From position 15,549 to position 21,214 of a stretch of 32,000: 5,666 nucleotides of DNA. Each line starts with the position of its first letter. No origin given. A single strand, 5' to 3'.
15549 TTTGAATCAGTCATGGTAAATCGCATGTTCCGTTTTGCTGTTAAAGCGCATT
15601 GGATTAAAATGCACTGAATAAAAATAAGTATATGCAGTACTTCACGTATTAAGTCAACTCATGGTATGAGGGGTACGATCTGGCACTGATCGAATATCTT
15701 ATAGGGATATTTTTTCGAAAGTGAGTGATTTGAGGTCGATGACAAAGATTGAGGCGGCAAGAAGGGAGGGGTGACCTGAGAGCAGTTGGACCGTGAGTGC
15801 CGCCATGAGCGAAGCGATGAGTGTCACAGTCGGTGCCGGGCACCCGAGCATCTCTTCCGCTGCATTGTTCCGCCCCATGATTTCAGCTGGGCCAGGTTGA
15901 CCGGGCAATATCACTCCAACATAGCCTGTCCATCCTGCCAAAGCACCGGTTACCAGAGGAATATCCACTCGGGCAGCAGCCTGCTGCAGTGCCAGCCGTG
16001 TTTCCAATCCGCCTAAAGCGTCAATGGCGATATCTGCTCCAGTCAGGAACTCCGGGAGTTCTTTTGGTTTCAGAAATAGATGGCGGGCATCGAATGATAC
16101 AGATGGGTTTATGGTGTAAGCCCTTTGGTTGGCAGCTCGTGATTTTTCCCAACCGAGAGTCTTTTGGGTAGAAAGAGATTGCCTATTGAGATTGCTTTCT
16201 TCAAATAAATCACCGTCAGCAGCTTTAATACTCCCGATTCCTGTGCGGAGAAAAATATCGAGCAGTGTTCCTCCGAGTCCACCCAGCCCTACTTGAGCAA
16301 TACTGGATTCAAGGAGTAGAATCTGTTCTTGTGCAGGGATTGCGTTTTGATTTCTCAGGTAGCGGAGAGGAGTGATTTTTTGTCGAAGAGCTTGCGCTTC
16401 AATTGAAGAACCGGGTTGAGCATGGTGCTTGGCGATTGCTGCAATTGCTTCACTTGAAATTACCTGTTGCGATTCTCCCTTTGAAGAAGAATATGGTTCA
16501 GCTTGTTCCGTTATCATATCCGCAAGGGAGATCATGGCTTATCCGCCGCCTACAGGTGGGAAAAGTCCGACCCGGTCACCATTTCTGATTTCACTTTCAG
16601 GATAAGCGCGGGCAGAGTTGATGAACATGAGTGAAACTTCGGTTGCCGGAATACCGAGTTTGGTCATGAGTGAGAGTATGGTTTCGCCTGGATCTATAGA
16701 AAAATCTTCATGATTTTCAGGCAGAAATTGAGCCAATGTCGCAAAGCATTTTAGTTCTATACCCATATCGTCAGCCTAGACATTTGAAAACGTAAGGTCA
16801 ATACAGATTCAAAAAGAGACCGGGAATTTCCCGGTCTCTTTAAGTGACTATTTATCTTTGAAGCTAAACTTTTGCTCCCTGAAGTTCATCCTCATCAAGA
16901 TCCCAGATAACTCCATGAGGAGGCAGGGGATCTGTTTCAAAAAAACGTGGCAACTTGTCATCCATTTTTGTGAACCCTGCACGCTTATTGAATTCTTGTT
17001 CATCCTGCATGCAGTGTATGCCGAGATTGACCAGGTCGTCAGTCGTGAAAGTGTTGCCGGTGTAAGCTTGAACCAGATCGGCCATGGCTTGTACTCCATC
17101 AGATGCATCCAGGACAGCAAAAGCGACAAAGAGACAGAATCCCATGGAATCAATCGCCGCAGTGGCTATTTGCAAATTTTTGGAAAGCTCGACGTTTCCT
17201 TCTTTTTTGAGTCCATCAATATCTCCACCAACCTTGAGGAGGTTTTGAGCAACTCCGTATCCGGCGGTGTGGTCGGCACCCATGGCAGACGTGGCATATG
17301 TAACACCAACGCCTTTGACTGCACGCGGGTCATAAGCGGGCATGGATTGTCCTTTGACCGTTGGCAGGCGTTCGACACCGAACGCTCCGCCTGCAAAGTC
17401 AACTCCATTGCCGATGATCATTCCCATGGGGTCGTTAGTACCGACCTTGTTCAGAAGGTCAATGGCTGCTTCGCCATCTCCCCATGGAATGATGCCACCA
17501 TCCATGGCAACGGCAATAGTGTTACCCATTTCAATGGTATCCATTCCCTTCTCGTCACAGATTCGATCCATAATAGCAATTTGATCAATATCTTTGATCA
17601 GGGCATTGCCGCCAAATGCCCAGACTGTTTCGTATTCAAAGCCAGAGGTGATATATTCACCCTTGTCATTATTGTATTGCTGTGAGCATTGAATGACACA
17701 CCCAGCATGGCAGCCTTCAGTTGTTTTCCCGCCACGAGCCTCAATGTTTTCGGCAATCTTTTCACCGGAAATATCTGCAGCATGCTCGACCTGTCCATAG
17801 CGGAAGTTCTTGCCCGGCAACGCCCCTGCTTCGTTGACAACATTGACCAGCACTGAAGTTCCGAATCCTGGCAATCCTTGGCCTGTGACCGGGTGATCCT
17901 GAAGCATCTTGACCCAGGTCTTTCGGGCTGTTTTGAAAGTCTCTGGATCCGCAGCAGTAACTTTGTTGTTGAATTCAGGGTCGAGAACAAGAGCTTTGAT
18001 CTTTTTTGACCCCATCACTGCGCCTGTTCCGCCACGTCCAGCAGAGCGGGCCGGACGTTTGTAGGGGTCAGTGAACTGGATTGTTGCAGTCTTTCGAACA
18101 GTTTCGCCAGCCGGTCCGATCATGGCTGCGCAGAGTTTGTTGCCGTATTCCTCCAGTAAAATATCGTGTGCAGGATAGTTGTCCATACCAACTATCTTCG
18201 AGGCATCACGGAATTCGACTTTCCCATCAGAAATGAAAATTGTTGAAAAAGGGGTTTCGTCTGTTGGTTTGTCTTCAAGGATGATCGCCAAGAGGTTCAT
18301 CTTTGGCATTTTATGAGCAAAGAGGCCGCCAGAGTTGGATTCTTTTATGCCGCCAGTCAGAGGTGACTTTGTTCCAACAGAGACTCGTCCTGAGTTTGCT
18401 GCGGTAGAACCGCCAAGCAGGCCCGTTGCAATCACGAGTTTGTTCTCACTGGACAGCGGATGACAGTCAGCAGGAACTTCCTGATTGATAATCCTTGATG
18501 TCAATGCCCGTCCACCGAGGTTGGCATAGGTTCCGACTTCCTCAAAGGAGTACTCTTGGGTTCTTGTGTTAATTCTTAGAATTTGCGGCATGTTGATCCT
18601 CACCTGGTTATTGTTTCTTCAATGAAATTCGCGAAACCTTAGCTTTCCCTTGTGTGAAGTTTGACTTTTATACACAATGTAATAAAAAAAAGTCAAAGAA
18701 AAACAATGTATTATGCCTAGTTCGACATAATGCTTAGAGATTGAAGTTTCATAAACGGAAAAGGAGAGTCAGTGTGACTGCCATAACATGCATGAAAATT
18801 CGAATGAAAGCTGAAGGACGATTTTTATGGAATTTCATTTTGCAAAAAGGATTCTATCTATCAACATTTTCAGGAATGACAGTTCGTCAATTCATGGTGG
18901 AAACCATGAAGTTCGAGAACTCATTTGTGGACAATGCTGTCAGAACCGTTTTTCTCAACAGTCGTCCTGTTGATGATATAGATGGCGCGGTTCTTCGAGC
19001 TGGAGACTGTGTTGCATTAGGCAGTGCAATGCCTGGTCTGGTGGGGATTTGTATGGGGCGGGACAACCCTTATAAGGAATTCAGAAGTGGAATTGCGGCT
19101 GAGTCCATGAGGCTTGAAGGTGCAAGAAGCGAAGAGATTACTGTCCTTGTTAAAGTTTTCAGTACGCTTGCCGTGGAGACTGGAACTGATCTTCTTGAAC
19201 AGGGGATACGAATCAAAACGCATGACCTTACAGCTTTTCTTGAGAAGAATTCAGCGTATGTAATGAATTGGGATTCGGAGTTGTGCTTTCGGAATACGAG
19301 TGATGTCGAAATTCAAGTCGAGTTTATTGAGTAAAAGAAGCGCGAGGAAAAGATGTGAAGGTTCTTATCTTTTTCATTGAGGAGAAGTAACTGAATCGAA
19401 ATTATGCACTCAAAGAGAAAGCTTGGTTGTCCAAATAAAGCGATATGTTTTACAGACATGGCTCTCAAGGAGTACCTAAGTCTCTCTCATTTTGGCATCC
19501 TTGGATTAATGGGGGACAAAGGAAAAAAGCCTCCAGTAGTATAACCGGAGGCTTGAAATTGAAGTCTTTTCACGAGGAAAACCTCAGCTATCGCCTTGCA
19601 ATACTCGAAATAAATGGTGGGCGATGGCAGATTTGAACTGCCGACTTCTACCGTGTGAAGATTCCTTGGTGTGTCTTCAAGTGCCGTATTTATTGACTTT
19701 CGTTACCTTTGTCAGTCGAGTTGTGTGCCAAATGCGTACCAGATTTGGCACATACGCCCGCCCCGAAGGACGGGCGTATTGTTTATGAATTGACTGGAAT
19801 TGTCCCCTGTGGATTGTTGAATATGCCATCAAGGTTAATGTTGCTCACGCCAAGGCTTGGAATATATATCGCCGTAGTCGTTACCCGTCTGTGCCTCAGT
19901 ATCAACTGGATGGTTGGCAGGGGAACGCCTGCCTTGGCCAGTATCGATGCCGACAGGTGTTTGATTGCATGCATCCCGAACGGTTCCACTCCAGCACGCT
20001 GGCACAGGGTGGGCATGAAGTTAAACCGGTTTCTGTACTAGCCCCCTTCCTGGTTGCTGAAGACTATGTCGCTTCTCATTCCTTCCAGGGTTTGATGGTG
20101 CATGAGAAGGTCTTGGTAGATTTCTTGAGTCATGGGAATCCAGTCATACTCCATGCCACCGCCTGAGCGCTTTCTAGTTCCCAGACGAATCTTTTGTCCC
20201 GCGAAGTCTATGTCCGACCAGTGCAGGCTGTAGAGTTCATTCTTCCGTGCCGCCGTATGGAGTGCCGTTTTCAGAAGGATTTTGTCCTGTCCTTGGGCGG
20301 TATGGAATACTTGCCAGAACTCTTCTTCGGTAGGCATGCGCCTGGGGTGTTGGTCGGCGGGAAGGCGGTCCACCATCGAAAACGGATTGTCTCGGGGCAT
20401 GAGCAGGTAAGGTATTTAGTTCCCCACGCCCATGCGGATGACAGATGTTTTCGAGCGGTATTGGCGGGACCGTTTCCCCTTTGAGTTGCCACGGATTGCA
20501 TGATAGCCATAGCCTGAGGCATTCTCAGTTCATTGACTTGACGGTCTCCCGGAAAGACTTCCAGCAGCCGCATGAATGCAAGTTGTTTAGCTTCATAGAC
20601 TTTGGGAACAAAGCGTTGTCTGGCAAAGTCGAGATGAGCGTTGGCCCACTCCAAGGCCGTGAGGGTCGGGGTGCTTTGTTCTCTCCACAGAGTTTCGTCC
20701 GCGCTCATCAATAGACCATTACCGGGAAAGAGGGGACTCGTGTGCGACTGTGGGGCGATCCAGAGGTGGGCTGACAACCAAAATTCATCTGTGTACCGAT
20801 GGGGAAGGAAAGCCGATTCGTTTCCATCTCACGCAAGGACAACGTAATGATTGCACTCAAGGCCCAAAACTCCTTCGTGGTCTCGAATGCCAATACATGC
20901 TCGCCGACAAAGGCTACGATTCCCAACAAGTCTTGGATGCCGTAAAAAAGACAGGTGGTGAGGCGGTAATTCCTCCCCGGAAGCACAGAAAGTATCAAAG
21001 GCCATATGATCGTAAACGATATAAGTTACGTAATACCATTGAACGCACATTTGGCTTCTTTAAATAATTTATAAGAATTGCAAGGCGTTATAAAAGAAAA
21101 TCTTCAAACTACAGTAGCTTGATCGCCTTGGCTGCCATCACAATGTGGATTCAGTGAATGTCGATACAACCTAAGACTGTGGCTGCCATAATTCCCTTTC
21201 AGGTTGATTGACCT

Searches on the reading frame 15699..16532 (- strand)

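Call 60: search_protein_families(library=pfam, proteins=[window:15699-16532:-], max_evalue=0.001)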
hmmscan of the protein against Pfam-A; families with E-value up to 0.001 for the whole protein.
window:15699-16532:- (277 aa): 1 family
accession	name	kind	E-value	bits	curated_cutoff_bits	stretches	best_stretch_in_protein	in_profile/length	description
PF00899.27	ThiF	-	7.3e-39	133.8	28.1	1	60-275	3-227/238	ThiF family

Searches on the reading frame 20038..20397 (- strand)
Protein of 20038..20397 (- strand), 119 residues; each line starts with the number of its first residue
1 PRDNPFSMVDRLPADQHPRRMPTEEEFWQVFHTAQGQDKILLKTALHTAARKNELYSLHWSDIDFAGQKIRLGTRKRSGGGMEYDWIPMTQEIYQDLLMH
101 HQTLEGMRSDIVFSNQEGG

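Call 60: search_protein_families(library=pfam, proteins=[window:20038-20397:-], max_evalue=0.001)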
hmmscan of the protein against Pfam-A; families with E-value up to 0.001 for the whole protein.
window:20038-20397:- (119 aa): 1 family
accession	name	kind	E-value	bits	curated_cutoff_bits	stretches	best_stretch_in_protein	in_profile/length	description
PF00589.27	Phage_integrase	-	1.4e-07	31.9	27.1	1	26-117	7-101/172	Phage integrase family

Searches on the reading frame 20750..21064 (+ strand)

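Call 60: search_protein_families(library=pfam, proteins=[window:20750-21064:+], max_evalue=0.001)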
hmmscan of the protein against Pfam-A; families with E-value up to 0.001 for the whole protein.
window:20750-21064:+ (105 aa): 3 families
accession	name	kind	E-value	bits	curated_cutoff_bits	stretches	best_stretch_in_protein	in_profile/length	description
PF01609.27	DDE_Tnp_1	-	1.1e-17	65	23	1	5-104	33-170/200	Transposase DDE domain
PF13586.12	DDE_Tnp_1_2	-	2.2e-07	31.6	29.2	1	50-105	1-56/86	Transposase DDE domain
PF13612.12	DDE_Tnp_1_3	-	1.2e-06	29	27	1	10-99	46-136/155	Transposase DDE domain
